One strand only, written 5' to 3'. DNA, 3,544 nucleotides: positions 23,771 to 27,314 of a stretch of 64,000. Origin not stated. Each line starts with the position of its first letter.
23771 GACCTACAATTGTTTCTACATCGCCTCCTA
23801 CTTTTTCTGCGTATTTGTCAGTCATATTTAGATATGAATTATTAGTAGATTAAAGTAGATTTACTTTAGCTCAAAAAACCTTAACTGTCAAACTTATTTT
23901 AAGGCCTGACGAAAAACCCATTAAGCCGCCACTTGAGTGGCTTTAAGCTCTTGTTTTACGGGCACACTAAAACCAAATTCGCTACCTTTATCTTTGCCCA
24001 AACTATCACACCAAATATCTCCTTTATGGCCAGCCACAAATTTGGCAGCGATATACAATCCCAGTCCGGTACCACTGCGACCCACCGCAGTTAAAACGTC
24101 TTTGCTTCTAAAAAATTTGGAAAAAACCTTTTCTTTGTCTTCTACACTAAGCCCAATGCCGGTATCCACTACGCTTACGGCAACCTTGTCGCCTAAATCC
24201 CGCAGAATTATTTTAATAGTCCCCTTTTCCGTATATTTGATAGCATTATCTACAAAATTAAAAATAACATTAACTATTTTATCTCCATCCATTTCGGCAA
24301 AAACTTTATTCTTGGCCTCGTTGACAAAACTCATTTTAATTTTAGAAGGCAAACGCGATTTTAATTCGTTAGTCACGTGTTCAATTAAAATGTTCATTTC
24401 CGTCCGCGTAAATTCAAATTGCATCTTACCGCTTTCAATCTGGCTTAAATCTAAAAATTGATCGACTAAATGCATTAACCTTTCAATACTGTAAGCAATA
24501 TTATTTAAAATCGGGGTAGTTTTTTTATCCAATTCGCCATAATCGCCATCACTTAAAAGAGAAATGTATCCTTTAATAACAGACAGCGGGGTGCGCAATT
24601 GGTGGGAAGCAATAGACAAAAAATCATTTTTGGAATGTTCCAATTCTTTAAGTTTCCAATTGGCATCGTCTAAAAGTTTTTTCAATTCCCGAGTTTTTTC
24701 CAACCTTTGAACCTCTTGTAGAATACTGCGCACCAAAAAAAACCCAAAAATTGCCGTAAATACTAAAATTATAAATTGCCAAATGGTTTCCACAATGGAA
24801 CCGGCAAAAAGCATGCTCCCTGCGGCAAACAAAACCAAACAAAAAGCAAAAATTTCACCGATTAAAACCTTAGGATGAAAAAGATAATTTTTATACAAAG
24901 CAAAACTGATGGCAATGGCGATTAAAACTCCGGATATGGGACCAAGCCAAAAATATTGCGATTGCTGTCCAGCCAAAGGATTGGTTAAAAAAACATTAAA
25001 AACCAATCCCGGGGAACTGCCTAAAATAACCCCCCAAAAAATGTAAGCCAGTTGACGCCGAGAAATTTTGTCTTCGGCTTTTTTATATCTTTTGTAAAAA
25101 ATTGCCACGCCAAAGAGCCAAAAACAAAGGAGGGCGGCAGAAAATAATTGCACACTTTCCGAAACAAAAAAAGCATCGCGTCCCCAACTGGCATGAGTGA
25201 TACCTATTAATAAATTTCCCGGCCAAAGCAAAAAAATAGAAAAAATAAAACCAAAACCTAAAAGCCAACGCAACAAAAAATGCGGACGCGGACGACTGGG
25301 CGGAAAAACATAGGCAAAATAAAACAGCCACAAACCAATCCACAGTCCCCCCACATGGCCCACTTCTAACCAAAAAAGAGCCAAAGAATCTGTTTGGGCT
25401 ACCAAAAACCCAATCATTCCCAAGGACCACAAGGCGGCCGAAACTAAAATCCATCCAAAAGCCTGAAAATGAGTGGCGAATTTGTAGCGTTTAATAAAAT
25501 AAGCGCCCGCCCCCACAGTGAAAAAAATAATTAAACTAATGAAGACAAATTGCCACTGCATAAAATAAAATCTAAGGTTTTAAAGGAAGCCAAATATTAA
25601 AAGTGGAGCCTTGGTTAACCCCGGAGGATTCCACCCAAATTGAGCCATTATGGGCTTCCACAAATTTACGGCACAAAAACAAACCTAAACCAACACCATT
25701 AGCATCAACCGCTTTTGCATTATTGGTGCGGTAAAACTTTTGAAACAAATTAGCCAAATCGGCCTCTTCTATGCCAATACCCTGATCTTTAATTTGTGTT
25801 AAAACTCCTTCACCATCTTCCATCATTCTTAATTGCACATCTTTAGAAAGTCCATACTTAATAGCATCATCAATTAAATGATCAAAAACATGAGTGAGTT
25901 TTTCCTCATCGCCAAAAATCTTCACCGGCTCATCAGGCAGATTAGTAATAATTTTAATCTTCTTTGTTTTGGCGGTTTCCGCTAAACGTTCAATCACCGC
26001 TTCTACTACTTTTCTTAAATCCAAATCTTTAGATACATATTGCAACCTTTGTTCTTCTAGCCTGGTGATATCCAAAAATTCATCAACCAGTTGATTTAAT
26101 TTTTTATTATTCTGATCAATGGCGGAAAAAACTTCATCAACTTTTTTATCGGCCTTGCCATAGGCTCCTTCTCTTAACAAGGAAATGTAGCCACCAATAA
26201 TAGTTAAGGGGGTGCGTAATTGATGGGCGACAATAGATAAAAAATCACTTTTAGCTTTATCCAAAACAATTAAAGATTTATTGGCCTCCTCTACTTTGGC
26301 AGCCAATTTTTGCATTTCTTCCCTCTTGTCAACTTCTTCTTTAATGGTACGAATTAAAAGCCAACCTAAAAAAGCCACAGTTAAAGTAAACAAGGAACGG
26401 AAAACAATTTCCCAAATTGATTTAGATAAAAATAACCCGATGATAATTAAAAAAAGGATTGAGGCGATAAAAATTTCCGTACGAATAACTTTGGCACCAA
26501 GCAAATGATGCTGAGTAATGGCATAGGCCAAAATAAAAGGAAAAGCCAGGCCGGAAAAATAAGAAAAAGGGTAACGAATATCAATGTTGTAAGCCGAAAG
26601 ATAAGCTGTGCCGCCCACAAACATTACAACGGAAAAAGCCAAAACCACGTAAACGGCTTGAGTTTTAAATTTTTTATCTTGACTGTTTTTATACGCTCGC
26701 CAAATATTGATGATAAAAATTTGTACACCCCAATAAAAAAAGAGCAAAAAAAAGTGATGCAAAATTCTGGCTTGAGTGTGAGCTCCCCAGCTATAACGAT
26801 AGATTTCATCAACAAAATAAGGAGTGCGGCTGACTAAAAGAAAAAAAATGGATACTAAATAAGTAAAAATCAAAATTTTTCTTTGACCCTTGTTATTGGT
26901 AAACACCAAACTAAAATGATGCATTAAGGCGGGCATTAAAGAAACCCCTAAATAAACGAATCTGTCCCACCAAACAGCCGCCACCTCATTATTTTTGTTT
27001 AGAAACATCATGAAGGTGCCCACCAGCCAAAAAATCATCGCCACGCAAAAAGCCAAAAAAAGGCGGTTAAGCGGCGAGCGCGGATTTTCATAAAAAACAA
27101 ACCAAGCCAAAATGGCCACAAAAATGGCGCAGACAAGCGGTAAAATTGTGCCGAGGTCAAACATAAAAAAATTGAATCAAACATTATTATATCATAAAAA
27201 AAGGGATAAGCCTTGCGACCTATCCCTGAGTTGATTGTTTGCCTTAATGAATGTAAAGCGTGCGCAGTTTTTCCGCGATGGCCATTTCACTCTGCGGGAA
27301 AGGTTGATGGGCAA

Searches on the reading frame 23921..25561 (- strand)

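Call 69: search_protein_families(library=pfam, proteins=[window:23921-25561:-], max_evalue=0.00001)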
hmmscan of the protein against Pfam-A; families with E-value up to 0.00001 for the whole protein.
window:23921-25561:- (546 aa): 3 families
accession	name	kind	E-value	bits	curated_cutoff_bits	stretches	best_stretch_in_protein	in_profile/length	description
PF02518.31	HATPase_c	-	1.7e-22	80.4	26.4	1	425-536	2-110/111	Histidine kinase-, DNA gyrase B-, and HSP90-like ATPase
PF00512.31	HisKA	-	2e-18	66.6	26.9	1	310-378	1-66/66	His Kinase A (phospho-acceptor) domain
PF16927.11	HisKA_7TM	-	8.9e-06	26.1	28.6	1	8-228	4-220/224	N-terminal 7TM region of histidine kinase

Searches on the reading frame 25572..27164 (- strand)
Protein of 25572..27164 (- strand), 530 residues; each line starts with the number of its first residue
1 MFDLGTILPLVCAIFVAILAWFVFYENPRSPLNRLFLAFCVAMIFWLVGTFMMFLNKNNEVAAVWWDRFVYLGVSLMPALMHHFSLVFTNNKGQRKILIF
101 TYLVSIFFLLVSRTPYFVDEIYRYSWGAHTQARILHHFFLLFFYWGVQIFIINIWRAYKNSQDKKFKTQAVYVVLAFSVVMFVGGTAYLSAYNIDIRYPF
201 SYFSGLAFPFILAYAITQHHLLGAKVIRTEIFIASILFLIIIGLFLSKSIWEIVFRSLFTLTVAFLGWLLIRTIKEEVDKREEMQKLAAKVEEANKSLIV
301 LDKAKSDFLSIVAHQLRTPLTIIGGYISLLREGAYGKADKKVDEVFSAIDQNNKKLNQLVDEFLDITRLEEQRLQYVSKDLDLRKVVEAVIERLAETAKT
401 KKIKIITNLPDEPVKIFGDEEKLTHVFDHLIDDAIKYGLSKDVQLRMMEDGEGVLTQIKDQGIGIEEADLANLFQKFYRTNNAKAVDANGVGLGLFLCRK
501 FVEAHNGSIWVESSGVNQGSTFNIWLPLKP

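Call 69: search_protein_families(library=pfam, proteins=[window:25572-27164:-], max_evalue=0.00001)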
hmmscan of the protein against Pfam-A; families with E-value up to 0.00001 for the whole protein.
window:25572-27164:- (530 aa): 3 families
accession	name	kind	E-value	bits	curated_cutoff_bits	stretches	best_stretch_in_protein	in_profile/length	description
PF02518.31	HATPase_c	-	1.5e-24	87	26.4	1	418-529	1-110/111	Histidine kinase-, DNA gyrase B-, and HSP90-like ATPase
PF00512.31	HisKA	-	3.8e-16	59.3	26.9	1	304-371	1-65/66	His Kinase A (phospho-acceptor) domain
PF16927.11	HisKA_7TM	-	6e-13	49.6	28.6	1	10-222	3-220/224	N-terminal 7TM region of histidine kinase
